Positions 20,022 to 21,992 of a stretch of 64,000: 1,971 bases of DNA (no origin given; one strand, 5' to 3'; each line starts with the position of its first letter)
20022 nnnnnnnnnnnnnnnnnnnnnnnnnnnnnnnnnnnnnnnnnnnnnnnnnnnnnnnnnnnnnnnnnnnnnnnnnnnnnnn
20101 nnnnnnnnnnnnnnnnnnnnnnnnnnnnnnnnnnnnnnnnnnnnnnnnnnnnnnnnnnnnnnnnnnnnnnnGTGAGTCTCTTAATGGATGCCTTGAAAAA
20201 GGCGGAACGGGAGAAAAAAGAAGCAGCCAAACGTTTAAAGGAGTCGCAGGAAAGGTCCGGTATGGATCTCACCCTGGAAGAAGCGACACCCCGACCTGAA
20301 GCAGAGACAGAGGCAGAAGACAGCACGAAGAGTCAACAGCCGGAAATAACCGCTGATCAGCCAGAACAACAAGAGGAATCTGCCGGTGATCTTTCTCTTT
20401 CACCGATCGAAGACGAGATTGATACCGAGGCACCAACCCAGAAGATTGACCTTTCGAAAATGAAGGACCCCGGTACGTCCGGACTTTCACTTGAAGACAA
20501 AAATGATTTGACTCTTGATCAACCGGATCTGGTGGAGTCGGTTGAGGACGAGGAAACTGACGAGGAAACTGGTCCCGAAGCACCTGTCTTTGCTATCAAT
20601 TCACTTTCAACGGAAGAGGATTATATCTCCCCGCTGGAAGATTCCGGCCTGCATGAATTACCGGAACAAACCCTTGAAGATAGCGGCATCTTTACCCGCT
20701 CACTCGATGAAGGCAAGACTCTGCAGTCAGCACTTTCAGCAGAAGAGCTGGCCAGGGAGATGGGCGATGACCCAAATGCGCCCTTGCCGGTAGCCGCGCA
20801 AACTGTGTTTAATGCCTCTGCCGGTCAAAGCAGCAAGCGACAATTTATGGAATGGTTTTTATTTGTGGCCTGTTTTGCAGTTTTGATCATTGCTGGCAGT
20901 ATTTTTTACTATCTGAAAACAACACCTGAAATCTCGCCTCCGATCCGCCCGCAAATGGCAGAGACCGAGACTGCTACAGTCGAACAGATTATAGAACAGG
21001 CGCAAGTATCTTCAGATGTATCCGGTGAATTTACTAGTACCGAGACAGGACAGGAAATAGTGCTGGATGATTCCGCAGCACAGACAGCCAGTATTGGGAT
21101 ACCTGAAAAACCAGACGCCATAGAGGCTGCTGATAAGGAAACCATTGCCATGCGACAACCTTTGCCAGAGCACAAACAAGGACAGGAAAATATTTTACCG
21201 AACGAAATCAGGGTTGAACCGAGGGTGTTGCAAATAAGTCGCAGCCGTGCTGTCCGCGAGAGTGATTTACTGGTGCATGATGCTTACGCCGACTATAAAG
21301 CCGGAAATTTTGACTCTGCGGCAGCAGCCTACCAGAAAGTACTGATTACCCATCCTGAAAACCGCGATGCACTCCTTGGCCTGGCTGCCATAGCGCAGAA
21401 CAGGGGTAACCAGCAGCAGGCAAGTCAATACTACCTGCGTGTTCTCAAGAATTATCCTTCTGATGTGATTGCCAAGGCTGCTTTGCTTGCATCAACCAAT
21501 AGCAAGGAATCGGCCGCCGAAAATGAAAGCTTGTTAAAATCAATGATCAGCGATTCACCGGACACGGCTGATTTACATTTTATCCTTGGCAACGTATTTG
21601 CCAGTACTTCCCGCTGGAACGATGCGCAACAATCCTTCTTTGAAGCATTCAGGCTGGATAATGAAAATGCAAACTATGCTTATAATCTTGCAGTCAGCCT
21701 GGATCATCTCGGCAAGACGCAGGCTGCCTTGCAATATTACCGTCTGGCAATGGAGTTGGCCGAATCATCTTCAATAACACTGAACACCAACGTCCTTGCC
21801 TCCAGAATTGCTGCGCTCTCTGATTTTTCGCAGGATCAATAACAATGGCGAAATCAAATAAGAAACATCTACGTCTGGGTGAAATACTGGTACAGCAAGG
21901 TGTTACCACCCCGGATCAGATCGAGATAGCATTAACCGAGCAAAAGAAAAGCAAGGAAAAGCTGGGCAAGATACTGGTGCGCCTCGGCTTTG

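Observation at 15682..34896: Non-canonical MSHA-like type IV pilus locus led by a sigma-54 response regulator, with permuted gene order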

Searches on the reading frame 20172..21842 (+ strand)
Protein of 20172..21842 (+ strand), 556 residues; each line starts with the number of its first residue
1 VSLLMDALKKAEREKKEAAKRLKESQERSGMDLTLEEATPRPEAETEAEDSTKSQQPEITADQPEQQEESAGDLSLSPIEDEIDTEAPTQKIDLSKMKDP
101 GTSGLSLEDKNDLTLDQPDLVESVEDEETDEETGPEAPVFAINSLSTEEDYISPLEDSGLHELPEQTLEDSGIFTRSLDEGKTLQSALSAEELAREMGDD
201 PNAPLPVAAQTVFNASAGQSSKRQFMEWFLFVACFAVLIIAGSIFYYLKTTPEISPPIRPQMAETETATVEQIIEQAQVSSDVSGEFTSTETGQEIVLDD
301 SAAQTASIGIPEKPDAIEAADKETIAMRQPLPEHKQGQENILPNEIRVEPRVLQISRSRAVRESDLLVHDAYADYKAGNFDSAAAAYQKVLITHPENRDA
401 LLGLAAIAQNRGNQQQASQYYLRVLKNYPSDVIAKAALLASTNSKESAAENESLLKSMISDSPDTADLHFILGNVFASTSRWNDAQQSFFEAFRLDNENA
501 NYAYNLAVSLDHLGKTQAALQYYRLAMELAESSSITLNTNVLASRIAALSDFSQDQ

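Call 3: search_protein_families(library=pfam, proteins=[window:20172-21842:+], max_evalue=0.01)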
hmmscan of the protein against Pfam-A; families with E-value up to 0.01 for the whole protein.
window:20172-21842:+ (556 aa): 16 families
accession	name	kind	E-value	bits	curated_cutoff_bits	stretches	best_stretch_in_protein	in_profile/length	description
PF13432.12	TPR_16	-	3e-14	53.6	32.7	2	371-431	4-64/65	Tetratricopeptide repeat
PF00515.34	TPR_1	-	1.7e-12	47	27.8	1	504-531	5-32/34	Tetratricopeptide repeat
PF07719.23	TPR_2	-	3.2e-11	42.9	27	0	500-531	1-32/34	Tetratricopeptide repeat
PF14559.12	TPR_19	-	2.6e-10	40.9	25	1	376-440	3-66/68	Tetratricopeptide repeat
PF13424.12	TPR_12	-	1.3e-09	38.6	30.1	1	380-429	26-76/77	Tetratricopeptide repeat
PF13428.12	TPR_14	-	1.4e-07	31.9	23.5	0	372-406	9-43/44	Tetratricopeptide repeat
PF13431.12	TPR_17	-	4.7e-07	30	24.4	0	492-521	5-34/34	Tetratricopeptide repeat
PF13176.12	TPR_7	-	7.7e-07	29.2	27.9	0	504-531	3-30/36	Tetratricopeptide repeat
PF23914.1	TPR_CcmH_CycH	-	1.4e-06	28.7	42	1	379-431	102-154/158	Cytochrome c-type biogenesis protein H TPR domain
PF13174.12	TPR_6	-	1.8e-06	28.6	26.3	1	399-430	1-32/33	Tetratricopeptide repeat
PF13181.12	TPR_8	-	7.5e-05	23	25.7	0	501-531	2-32/34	Tetratricopeptide repeat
PF04733.20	Coatomer_E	-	9.2e-05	22.4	21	0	363-430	200-268/290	Coatomer epsilon subunit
PF13374.12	TPR_10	-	0.00076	19.9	27.5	0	501-531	3-33/42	Tetratricopeptide repeat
PF13414.12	TPR_11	-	0.00089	19.3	26.8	0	473-509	1-37/42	TPR repeat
PF25064.1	ARM_TT21_5th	-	0.0018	19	27.8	0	375-426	12-63/117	TT21 fifth ARM repeats domain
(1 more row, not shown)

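Call 5: search_protein_families(library=ncbifam, proteins=[window:20172-21842:+], max_evalue=0.01)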
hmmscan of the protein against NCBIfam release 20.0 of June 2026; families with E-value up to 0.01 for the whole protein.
window:20172-21842:+ (556 aa): 19 families
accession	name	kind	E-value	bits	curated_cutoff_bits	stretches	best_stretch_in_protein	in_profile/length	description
TIGR02917.1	PEP_TPR_lipo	equivalog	3.9e-14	51.5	312.2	1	371-532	506-667/899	XrtA/PEP-CTERM system TPR-repeat protein PrsT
NF040959.1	MamA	equivalog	1.8e-12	47.2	200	1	407-530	46-169/204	magnetosome protein MamA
TIGR02552.1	LcrH_SycD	equivalog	3.3e-12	46.3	104.8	2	370-434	24-88/136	SycD/LcrH family type III secretion system chaperone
NF033920.0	C39_PA2778_fam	equivalog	3.3e-11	43.1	150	1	439-530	166-254/255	PA2778 family cysteine peptidase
NF047371.1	FlcA_CTERM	equivalog_domain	1.3e-10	40.4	300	2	363-449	472-557/646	periplasmic flagellar collar protein FlcA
NF033758.1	gliding_GltE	equivalog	5.3e-10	38.8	225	1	376-438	98-160/411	adventurous gliding motility TPR repeat lipoprotein GltE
TIGR02795.1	tol_pal_ybgF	equivalog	3.9e-09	37.1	90.1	1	373-437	48-115/119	tol-pal system protein YbgF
TIGR00540.1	TPR_hemY_coli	hypoth_equivalog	7.1e-08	31.6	142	1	450-526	310-385/385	heme biosynthesis-associated TPR protein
TIGR02521.1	type_IV_pilW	equivalog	7.7e-08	32.2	154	2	455-529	54-128/234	type IV pilus biogenesis/stability protein PilW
NF008520.0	PRK11447.1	equivalog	8e-07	27.2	858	1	366-521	353-516/1157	cellulose synthase complex outer membrane protein BcsC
NF033762.1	social_mot_Tgl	equivalog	6.1e-05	22.5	225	1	380-533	82-237/252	social motility TPR repeat lipoprotein Tgl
NF042912.1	Amuc_1098_fam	equivalog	0.0001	20.5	750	1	318-417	113-208/805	Amuc_1098 family type IV pilus outer membrane protein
TIGR03939.1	PGA_TPR_OMP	equivalog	0.00015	20.1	366.65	1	377-467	99-189/800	poly-beta-1,6 N-acetyl-D-glucosamine export porin PgaA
NF052230.1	T9SS_PorE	exception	0.00028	19.3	600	1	368-449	61-142/648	PorE family type IX secretion system protein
NF053607.1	CHU_0125_OmpA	equivalog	0.0003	19.4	620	0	369-448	24-106/639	CHU_0125 family OmpA-like outer membrane integrity protein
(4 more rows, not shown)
